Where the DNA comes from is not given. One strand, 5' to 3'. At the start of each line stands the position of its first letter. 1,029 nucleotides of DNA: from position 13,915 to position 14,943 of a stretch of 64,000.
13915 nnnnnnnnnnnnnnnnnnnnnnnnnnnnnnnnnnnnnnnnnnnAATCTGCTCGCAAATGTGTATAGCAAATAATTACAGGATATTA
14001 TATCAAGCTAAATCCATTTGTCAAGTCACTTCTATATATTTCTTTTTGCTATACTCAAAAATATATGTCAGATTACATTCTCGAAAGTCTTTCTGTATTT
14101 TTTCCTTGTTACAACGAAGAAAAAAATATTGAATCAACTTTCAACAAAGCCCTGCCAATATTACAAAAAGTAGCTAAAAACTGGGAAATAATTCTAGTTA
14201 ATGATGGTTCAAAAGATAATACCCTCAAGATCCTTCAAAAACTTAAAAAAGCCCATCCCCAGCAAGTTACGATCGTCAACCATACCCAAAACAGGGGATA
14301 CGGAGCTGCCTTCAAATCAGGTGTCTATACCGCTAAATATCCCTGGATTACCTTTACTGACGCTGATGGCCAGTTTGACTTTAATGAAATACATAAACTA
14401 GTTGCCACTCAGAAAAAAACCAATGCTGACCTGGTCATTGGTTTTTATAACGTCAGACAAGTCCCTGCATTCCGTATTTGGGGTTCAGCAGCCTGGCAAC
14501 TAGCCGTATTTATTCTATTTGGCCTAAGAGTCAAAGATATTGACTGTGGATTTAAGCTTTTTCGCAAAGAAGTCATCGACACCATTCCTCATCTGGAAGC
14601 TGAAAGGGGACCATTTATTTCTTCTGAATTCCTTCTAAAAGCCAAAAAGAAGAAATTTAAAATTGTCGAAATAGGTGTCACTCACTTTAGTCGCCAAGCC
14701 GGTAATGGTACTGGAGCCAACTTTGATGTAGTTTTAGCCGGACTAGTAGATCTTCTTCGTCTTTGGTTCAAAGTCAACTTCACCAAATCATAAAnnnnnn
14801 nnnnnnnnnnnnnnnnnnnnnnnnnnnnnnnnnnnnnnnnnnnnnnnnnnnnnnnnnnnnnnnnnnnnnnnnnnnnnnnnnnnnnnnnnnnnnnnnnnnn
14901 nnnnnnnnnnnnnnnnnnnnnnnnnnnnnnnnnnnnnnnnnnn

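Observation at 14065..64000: Roughly 50-kb uninterrupted cell-surface glycosylation island occupying ~78% of the window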

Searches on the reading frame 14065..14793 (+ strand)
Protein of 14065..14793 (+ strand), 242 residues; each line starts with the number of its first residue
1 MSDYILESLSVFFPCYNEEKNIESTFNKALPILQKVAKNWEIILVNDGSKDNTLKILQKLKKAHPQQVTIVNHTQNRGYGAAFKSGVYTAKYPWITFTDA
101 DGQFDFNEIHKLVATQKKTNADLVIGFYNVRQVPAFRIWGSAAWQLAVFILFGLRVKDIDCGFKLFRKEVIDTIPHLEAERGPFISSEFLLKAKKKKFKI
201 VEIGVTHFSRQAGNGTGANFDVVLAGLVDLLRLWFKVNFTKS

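Call 3: search_protein_families(library=pfam, proteins=[window:14065-14793:+], max_evalue=0.01)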
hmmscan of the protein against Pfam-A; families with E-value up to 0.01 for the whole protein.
window:14065-14793:+ (242 aa): 4 families
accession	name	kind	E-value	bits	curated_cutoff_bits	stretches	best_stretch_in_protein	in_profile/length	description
PF00535.33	Glycos_transf_2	-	6.1e-33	114.6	23.3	1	10-172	1-165/168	Glycosyl transferase family 2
PF10111.15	Glyco_tranf_2_2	-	2.6e-06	27.6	27.3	1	10-125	1-121/276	Glycosyltransferase like family 2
PF13641.12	Glyco_tranf_2_3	-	5.9e-06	26.9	27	1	9-102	3-97/230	Glycosyltransferase like family 2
PF13704.12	Glyco_tranf_2_4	-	0.0044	17.9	27.5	1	41-101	21-81/98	Glycosyl transferase family 2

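Call 31: search_solved_structures(query=window:14065-14793:+, max_evalue=0.001)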
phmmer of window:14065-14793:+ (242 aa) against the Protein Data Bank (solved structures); distinct sequences matched with E-value up to 0.001: 22.
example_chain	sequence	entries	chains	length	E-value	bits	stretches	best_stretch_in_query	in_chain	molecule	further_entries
9bhc_C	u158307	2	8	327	1.7e-15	60.1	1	7-215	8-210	Undecaprenyl-phosphate 4-deoxy-4-formamido-L-arabinose transferase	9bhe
8vxh_A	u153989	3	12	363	2.3e-15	59.7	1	7-215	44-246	Undecaprenyl-phosphate 4-deoxy-4-formamido-L-arabinose transferase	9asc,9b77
5eke_A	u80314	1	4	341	6.9e-15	58.2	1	8-191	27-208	Uncharacterized glycosyltransferase sll0501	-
5ekp_C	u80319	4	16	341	6.9e-15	58.1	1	8-191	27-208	Uncharacterized glycosyltransferase sll0501 | Glycosyltransferase sll0501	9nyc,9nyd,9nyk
9nye_A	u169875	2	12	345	7.1e-15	58.1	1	8-191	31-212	Glycosyltransferase sll0501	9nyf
9hwj_A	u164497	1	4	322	1.8e-14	56.8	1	7-215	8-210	Undecaprenyl-phosphate 4-deoxy-4-formamido-L-arabinose transferase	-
5mlz_A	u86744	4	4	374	5.2e-13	52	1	8-213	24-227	Dolichol monophosphate mannose synthase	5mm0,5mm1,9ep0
2z87_A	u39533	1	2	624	1.3e-11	47.4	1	9-103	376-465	Chondroitin synthase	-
2z86_A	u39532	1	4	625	1.3e-11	47.4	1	9-103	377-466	Chondroitin synthase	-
5hea_A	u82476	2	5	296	3.1e-10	42.9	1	7-105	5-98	Putative glycosyltransferase (GalT1)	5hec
3bcv_A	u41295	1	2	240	1.8e-08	37.1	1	6-125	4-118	Putative glycosyltransferase protein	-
6h1j_A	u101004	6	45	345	1.9e-06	30.5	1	7-131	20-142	Probable ss-1,3-N-acetylglucosaminyltransferase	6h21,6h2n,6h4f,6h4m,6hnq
6p61_A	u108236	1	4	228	1.2e-05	27.8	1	8-114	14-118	Glycosyltransferase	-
3l7j_A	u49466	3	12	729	6.5e-05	25.5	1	9-105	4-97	Teichoic acid biosynthesis protein F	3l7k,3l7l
3l7m_A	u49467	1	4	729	6.5e-05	25.5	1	9-105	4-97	Teichoic acid biosynthesis protein F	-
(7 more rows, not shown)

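Call 92: search_protein_families(library=ncbifam, proteins=[window:14065-14793:+], max_evalue=0.00001)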
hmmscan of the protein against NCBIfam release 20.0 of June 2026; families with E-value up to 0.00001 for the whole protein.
window:14065-14793:+ (242 aa): 17 families
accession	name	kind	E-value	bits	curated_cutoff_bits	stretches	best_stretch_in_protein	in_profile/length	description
NF007986.1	PRK10714.1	equivalog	5.8e-21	74.8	529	1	7-216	6-209/316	undecaprenyl-phosphate 4-deoxy-4-formamido-L-arabinose transferase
TIGR03937.1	PgaC_IcaA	equivalog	2.9e-20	72.6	422.3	1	7-118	45-152/407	poly-beta-1,6-N-acetyl-D-glucosamine synthase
NF041391.1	DPhHxTase_Halo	equivalog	3.9e-16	58.7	375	1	15-211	3-187/213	dolichyl-phosphate hexose transferase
NF007482.0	PRK10073.1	equivalog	1.2e-14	54.1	423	1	7-123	6-117/334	glycosyltransferase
NF058614.1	PPMAGASynPpgS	equivalog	1.1e-13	51.1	370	1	11-214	4-207/226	polyprenyl-phospho-N-acetylgalactosaminyl synthase PpgS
NF047683.1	TeichurnBiosyTuaG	equivalog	2.9e-13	50.1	400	1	8-124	7-119/252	teichuronic acid biosynthesis protein TuaG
NF047588.1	GlcsyltransPgfSStrep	equivalog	3.8e-13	49.3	500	1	9-177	3-170/308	glycosyltransferase PgfS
NF041875.1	EPS_EpsD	equivalog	7.4e-12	45.3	370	1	9-141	1-133/325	exopolysaccharide biosynthesis glycosyltransferase EpsD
TIGR04182.1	glyco_TIGR04182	equivalog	2.5e-11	43.5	325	1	10-216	3-199/293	S-layer glycoprotein N-glycosyltransferase AglJ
TIGR04283.1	glyco_like_mftF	equivalog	2.9e-11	43.4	182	1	9-121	1-102/221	TIGR04283 family arsenosugar biosynthesis glycosyltransferase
NF038302.1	EPS_HpsE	equivalog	3.9e-11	42.5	300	1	9-112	3-107/307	hormogonium polysaccharide biosynthesis glycosyltransferase HpsE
NF053739.1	GlytfEpsEBac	equivalog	1.6e-08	33.9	450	1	10-120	4-111/265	glycosyltransferase EpsE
TIGR03469.1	HpnB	hypoth_equivalog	5.9e-08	32.1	379.25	1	10-124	47-168/386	hopene-associated glycosyltransferase HpnB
TIGR03965.1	mycofact_glyco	equivalog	1.5e-07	30.7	280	1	7-120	74-183/467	mycofactocin biosynthesis glycosyltransferase MftF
TIGR03111.1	glyc2_xrt_Gpos1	hypoth_equivalog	2e-07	30.1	363.95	1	9-116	51-156/439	TIGR03111 family XrtG-associated glycosyltransferase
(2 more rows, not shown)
